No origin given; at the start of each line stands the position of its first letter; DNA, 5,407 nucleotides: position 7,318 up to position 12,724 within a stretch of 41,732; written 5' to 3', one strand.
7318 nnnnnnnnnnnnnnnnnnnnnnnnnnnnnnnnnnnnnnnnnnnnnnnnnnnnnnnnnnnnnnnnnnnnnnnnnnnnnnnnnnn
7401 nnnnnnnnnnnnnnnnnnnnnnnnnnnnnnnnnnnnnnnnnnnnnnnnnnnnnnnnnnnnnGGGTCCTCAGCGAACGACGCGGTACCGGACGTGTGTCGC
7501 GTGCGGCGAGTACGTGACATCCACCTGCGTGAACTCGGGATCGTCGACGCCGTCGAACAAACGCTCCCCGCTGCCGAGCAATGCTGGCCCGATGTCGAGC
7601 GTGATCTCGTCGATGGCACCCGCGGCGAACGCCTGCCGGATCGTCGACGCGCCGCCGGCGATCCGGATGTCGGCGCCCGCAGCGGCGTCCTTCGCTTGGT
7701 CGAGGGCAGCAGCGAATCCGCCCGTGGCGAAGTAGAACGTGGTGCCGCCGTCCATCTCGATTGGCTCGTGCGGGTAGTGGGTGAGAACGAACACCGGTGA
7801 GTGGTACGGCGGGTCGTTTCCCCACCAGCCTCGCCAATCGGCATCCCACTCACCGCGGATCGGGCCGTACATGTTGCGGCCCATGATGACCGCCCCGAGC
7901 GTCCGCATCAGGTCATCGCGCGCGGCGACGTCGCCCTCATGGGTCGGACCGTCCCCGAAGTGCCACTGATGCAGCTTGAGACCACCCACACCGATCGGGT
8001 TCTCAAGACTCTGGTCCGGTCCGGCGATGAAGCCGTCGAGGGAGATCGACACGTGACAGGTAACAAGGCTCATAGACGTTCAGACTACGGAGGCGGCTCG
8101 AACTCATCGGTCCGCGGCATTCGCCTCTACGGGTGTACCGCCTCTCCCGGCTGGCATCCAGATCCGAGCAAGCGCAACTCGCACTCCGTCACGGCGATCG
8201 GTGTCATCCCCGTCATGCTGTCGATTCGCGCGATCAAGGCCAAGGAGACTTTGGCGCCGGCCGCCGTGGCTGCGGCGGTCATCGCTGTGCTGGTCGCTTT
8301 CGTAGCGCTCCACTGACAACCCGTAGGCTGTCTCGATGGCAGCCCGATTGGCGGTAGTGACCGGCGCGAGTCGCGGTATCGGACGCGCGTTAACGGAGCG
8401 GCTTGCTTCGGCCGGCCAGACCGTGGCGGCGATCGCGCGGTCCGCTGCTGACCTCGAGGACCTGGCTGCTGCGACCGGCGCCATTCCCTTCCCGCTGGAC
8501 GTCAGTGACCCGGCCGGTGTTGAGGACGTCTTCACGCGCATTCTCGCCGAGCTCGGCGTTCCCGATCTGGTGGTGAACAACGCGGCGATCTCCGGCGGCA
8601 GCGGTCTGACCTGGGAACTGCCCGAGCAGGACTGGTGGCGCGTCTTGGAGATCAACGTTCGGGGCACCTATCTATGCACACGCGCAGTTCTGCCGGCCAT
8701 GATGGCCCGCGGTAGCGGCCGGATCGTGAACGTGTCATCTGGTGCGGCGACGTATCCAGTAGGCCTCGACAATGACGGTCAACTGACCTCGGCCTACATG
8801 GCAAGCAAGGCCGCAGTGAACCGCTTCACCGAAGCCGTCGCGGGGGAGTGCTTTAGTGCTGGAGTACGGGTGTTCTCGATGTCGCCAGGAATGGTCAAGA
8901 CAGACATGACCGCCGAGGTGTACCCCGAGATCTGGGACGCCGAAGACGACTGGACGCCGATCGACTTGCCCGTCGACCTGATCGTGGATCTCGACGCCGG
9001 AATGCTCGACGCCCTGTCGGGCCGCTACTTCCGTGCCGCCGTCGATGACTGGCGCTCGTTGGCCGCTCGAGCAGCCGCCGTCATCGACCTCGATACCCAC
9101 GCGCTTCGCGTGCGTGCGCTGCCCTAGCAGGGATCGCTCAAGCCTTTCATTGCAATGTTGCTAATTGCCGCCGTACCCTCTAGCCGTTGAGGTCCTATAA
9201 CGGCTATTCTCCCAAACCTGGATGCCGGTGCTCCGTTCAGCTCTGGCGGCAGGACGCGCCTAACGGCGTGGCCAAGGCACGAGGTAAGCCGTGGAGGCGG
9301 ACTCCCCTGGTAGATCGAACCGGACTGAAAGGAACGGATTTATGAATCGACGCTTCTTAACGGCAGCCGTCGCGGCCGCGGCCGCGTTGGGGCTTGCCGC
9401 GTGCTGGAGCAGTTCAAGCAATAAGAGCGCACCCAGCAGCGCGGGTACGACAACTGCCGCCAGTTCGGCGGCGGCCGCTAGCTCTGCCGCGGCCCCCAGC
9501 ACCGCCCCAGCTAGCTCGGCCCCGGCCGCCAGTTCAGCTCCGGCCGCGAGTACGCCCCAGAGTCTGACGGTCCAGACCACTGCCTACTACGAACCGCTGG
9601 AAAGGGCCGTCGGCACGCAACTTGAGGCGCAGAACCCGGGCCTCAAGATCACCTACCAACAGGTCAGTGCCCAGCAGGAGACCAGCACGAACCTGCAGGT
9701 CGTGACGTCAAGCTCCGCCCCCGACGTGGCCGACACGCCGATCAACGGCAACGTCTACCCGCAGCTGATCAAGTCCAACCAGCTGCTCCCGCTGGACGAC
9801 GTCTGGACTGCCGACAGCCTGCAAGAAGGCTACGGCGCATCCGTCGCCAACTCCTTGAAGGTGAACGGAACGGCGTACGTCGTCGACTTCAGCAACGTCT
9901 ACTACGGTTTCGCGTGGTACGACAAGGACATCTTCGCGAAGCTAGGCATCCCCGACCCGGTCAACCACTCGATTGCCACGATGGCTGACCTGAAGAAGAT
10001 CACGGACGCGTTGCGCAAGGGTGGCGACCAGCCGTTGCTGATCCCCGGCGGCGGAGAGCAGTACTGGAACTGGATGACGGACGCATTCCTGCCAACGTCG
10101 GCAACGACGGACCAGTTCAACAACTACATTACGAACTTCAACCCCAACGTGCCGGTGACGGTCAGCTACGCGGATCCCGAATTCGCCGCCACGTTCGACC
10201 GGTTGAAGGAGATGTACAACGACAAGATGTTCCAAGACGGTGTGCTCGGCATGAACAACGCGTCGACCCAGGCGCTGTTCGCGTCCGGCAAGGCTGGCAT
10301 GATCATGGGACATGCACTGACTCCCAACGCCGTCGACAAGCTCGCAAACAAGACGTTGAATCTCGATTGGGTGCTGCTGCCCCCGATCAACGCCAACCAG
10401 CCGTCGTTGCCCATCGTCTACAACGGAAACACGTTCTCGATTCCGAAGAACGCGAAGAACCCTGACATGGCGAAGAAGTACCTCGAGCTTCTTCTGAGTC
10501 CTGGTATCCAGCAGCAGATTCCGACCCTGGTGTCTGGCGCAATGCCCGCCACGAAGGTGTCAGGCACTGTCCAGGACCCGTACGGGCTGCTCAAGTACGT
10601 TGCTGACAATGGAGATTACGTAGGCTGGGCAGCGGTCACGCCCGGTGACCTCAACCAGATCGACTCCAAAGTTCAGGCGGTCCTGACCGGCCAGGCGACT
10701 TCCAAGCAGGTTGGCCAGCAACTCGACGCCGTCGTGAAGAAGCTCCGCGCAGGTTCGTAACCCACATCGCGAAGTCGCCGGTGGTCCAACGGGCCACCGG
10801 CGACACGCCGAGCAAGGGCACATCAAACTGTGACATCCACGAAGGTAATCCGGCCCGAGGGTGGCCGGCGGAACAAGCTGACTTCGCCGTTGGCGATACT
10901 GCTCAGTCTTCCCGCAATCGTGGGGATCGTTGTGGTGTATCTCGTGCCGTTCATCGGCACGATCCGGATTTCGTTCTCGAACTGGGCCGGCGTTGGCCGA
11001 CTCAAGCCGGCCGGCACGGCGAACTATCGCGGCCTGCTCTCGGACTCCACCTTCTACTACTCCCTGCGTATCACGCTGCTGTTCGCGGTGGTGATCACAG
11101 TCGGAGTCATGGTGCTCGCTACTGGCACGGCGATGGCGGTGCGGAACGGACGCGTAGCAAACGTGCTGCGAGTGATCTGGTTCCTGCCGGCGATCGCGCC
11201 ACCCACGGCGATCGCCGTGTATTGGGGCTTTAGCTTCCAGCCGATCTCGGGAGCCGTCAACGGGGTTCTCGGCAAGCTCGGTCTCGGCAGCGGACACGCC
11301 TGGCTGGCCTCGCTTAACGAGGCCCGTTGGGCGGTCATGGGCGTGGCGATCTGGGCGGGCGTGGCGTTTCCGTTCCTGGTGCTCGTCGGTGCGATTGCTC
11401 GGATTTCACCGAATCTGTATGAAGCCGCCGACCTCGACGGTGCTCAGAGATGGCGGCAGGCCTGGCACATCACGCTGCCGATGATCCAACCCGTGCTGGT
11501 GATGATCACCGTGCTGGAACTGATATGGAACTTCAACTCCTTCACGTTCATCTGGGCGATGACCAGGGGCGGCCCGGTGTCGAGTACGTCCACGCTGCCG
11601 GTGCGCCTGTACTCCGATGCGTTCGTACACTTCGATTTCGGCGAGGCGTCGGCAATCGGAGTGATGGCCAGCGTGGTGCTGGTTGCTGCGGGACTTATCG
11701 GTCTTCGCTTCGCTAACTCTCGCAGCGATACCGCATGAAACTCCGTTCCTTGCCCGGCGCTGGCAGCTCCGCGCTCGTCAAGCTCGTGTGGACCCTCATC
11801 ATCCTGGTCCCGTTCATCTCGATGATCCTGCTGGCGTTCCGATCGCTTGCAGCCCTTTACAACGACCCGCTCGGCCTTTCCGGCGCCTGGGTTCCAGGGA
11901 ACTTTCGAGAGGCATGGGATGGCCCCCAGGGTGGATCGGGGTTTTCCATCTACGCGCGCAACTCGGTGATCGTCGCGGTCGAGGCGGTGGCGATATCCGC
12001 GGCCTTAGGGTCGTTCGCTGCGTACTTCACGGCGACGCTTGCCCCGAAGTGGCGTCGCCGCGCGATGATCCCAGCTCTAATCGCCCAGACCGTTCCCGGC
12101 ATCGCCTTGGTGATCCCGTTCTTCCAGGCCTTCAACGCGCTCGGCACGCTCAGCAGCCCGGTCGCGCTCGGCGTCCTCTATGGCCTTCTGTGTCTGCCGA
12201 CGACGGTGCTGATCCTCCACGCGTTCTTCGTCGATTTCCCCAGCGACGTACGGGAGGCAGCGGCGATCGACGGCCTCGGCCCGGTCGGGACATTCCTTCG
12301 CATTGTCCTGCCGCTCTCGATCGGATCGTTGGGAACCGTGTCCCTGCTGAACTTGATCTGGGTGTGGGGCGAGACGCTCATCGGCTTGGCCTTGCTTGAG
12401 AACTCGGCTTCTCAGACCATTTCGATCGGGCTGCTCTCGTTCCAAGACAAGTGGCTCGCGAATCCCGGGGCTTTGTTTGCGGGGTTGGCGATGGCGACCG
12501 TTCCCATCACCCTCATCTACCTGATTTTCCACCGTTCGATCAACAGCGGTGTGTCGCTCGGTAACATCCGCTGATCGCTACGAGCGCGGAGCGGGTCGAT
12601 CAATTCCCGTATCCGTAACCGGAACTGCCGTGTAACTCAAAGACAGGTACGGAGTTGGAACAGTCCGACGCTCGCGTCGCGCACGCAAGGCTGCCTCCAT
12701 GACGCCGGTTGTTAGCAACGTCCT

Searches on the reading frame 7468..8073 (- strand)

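Call 15: search_protein_families(library=pfam, proteins=[window:7468-8073:-])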
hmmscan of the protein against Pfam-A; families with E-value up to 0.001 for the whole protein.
window:7468-8073:- (201 aa): 1 family
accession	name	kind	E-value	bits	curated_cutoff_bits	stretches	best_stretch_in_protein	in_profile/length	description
PF01872.23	RibD_C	-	1e-18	68.3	24.1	1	4-185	3-187/197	RibD C-terminal domain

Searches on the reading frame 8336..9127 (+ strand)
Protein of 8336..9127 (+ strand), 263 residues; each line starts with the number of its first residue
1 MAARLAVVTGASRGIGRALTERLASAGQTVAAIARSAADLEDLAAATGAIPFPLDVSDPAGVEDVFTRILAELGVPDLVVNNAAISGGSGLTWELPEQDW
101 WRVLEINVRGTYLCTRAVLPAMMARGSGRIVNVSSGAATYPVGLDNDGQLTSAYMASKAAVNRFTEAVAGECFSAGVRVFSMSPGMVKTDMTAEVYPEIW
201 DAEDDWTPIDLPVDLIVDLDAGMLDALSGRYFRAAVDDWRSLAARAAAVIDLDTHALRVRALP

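Call 11: search_protein_families(library=pfam, proteins=[window:8336-9127:+])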
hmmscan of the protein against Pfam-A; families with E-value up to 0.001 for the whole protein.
window:8336-9127:+ (263 aa): 5 families
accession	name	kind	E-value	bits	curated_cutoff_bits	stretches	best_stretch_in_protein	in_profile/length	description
PF00106.31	adh_short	-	1.3e-49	168.8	26.6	1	5-197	2-192/195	short chain dehydrogenase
PF13561.12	adh_short_C2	-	4.9e-38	131.5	27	1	10-207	1-198/236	Enoyl-(Acyl carrier protein) reductase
PF01370.27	Epimerase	-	4.4e-13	49.6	20.9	1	7-181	2-171/240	NAD dependent epimerase/dehydratase family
PF13460.12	NAD_binding_10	-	7e-10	39.5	27.2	1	10-163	1-129/184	NAD(P)H-binding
PF08659.16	KR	-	3.1e-06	27.6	22.6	1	7-187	4-178/180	KR domain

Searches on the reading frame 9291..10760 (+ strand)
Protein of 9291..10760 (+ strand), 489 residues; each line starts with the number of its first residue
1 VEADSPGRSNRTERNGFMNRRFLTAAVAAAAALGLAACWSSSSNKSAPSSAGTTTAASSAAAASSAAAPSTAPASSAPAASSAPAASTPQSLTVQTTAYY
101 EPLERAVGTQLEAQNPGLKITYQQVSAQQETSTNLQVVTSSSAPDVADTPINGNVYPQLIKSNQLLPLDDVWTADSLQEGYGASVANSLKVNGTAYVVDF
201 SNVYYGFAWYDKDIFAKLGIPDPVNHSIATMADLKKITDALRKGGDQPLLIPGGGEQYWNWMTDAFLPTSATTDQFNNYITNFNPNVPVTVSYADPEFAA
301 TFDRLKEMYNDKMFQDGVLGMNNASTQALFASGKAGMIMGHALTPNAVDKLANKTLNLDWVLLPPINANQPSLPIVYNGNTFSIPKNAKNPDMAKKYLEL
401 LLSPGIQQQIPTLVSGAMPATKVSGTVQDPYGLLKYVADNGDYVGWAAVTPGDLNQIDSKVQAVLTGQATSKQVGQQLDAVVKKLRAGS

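Call 11: search_protein_families(library=pfam, proteins=[window:9291-10760:+])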
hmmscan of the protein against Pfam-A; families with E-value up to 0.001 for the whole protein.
window:9291-10760:+ (489 aa): 1 family
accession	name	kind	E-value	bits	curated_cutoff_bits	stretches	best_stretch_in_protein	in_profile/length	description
PF01547.30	SBP_bac_1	-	1.8e-30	107.5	26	1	96-407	4-306/307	Bacterial extracellular solute-binding protein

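Call 30: search_protein_families(library=ncbifam, proteins=[window:9291-10760:+], max_evalue=0.01)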
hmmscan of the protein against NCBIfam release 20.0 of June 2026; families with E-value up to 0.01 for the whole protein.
window:9291-10760:+ (489 aa): 4 families
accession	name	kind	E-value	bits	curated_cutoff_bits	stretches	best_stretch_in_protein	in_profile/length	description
TIGR03851.1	chitin_NgcE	equivalog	1.1e-10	41.1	399.65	1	82-409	34-359/450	N-acetylglucosamine/diacetylchitobiose ABC transporter substrate-binding protein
TIGR01254.1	sfuA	subfamily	0.00027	20.3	93.4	1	384-421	233-269/306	thiamine ABC transporter substrate-binding protein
TIGR03850.1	bind_CPR_0540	equivalog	0.0014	17.3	299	1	57-486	31-436/437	carbohydrate ABC transporter substrate-binding protein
NF053532.1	lipo_SCO4651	subfamily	0.0043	16.8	65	1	24-102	5-82/277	SCO4651 family lipoprotein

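Call 91: search_protein_families(library=pfam, proteins=[window:9342-10760:+], max_evalue=0.01)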
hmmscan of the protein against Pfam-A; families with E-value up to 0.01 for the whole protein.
window:9342-10760:+ (472 aa): 1 family
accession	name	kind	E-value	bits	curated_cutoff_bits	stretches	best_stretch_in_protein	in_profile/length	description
PF01547.30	SBP_bac_1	-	1.6e-30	107.6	26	1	79-390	4-306/307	Bacterial extracellular solute-binding protein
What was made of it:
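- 9342..12574 (+): Target operon 1: SBP_bac_1 lipoprotein plus two permeases. Pfam (calls 11, 91).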

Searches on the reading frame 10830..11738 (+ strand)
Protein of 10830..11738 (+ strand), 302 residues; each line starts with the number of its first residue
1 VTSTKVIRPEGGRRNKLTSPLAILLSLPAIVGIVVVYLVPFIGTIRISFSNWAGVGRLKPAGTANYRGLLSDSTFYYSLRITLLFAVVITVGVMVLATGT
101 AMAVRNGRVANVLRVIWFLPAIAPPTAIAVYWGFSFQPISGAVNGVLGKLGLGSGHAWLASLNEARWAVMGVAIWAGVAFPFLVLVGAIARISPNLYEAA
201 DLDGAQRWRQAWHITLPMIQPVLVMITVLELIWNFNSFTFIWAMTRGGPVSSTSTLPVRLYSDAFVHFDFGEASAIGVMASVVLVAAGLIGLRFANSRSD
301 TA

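Call 11: search_protein_families(library=pfam, proteins=[window:10830-11738:+])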
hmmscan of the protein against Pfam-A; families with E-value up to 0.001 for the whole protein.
window:10830-11738:+ (302 aa): 1 family
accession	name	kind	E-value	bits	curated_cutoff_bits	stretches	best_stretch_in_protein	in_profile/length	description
PF00528.27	BPD_transp_1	-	4.9e-14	52.9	26.4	1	98-290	4-170/184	Binding-protein-dependent transport system inner membrane component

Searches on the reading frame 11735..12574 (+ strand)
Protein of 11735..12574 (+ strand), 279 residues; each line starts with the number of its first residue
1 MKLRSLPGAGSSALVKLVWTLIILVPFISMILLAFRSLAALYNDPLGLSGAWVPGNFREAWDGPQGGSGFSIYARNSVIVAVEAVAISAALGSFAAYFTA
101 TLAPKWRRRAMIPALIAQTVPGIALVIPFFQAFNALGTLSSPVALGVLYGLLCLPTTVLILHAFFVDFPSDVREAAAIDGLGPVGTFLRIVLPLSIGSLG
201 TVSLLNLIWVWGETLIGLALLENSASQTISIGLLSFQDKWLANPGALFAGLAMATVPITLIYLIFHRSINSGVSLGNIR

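Call 11: search_protein_families(library=pfam, proteins=[window:11735-12574:+])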
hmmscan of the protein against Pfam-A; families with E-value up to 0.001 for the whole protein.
window:11735-12574:+ (279 aa): 1 family
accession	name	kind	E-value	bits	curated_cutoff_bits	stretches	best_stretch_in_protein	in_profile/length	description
PF00528.27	BPD_transp_1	-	5.6e-14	52.7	26.4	1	92-273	5-182/184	Binding-protein-dependent transport system inner membrane component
